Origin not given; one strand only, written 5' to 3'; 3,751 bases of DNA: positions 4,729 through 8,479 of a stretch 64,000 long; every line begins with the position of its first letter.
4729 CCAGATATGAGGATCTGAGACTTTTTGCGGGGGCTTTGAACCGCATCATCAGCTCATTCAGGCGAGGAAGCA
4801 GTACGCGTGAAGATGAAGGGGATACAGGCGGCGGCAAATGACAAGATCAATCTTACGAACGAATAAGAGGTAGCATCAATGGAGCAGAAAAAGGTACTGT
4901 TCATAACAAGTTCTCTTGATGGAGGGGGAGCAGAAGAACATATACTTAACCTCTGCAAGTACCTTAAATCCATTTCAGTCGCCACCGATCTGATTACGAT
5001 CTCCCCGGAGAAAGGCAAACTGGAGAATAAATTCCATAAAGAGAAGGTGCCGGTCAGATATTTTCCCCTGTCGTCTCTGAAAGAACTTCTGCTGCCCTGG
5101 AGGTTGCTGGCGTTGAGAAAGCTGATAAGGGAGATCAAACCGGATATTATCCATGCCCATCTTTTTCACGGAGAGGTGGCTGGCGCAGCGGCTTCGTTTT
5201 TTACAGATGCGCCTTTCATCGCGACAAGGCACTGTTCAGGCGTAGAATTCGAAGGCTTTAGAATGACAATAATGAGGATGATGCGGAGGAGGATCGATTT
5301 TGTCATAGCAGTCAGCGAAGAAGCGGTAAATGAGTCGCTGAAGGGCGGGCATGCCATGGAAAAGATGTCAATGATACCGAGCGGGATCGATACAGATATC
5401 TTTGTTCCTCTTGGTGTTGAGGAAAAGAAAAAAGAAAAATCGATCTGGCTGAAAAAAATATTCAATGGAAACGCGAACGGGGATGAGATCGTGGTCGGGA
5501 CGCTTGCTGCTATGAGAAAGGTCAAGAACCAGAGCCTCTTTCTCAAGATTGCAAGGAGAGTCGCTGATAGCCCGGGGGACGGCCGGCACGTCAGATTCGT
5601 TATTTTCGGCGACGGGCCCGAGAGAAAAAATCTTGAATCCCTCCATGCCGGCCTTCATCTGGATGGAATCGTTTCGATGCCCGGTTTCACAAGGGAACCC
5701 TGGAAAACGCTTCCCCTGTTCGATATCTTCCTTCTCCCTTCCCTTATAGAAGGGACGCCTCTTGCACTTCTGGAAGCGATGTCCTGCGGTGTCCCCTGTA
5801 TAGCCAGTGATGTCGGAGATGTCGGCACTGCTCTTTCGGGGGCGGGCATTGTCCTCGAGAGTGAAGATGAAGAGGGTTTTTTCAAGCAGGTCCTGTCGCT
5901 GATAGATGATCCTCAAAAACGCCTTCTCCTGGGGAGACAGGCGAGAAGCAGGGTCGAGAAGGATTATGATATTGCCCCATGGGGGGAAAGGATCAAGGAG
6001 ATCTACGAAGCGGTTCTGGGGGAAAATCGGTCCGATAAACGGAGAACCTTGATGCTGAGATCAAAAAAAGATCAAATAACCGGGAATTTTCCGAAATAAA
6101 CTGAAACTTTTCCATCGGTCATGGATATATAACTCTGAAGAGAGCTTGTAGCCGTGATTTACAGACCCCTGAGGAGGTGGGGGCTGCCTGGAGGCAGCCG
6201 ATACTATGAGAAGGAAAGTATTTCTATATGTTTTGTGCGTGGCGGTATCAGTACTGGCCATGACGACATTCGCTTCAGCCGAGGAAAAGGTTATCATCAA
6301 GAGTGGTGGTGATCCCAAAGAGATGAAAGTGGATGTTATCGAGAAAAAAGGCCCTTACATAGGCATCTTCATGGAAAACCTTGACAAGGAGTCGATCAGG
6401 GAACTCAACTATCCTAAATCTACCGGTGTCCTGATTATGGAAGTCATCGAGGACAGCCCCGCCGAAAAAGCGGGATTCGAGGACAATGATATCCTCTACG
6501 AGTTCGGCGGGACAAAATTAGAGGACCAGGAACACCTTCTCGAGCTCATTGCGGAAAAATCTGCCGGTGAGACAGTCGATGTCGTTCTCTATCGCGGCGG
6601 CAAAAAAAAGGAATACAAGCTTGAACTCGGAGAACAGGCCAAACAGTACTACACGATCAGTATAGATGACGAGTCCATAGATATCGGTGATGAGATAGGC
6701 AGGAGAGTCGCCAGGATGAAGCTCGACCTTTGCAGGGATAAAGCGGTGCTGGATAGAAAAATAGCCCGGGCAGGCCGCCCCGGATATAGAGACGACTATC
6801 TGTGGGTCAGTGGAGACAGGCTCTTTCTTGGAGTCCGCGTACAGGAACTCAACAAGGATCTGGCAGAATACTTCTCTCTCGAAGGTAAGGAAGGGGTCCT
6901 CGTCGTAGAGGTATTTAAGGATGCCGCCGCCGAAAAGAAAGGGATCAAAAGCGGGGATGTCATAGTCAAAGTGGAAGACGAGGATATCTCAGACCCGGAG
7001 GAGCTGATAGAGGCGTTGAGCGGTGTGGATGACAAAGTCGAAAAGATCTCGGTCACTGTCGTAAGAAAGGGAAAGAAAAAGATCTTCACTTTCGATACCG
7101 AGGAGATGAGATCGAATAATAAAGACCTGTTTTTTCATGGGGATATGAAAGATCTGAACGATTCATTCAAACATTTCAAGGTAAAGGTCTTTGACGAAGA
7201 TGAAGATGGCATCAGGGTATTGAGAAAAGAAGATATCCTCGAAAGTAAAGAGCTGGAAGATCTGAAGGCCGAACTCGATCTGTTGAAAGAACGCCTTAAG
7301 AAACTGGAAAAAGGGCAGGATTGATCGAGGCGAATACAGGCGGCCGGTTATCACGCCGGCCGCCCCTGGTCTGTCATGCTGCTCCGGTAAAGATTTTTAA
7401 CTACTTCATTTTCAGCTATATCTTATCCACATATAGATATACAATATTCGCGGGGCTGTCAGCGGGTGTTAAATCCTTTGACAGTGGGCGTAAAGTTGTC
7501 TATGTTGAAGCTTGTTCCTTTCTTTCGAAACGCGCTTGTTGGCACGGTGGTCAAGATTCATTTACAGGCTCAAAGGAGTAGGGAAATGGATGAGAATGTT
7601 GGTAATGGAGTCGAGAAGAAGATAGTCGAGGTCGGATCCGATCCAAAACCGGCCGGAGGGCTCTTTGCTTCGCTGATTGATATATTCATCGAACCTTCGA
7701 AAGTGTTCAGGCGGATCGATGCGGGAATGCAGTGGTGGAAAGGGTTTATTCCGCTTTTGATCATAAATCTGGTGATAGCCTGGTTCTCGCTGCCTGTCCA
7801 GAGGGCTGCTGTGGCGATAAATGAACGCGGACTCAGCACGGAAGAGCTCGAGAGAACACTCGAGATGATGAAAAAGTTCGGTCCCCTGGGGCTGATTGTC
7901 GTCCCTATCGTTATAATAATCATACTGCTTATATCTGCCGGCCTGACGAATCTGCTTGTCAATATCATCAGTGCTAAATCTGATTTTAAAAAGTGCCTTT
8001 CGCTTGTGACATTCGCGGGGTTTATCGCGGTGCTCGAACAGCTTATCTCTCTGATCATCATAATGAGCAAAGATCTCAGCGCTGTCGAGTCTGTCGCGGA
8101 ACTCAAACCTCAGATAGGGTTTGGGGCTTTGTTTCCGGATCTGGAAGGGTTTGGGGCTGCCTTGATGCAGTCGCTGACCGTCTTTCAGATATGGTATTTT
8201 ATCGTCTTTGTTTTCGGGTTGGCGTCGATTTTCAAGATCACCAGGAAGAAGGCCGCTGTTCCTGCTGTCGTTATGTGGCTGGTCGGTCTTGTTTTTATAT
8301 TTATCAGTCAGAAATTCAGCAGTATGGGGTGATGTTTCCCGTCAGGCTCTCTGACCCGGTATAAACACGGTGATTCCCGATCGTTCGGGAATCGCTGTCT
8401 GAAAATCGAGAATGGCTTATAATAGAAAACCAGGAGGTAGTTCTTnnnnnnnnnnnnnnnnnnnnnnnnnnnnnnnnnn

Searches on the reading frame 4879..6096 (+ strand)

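Call 29: search_protein_families(library=pfam, max_evalue=0.000001, proteins=[window:4879-6096:+])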
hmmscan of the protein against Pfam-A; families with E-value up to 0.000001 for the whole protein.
window:4879-6096:+ (406 aa): 5 families
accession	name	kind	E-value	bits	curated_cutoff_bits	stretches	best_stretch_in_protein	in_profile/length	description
PF13692.12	Glyco_trans_1_4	-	1.3e-26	94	27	1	205-344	3-142/142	Glycosyl transferases group 1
PF00534.26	Glycos_transf_1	-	3.1e-25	89.1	26.4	1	194-357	6-171/172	Glycosyl transferases group 1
PF13439.12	Glyco_transf_4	-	9.2e-24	84.8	28.5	1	16-173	2-169/170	Glycosyltransferase Family 4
PF13579.12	Glyco_trans_4_4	-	3.3e-14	54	29.7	1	16-168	1-157/158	Glycosyl transferase 4-like domain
PF13477.12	Glyco_trans_4_2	-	2.4e-10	41.2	23.4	1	18-137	9-130/139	Glycosyl transferase 4-like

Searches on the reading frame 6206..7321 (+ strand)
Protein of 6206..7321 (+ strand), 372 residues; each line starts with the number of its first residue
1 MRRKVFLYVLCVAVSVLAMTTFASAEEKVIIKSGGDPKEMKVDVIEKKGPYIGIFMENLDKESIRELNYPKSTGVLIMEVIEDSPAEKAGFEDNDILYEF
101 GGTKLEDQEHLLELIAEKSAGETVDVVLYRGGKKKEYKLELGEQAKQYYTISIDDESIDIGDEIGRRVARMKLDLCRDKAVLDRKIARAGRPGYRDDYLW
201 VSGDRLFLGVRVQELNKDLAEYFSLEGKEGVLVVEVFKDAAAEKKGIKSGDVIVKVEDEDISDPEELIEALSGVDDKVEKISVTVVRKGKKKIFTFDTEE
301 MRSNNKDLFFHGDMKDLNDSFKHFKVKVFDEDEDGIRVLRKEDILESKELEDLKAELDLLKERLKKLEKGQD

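Call 29: search_protein_families(library=pfam, max_evalue=0.000001, proteins=[window:6206-7321:+])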
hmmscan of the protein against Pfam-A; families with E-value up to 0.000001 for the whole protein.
window:6206-7321:+ (372 aa): 3 families
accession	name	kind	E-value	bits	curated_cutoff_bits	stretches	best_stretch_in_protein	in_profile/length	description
PF13180.12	PDZ_2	-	7e-32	110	27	2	50-141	1-80/80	PDZ domain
PF17820.7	PDZ_6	-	1.2e-17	63.8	27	1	77-130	2-54/54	PDZ domain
PF00595.29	PDZ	-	4.7e-13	49.8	23.2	0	207-276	11-74/81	PDZ domain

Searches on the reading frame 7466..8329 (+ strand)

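Call 29: search_protein_families(library=pfam, max_evalue=0.000001, proteins=[window:7466-8329:+])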
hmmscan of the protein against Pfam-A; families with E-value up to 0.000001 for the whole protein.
window:7466-8329:+ (288 aa): 1 family
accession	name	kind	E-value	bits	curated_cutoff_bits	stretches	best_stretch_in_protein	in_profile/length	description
PF04893.22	Yip1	-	2.9e-15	57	28.6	1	72-279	2-171/173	Yip1 domain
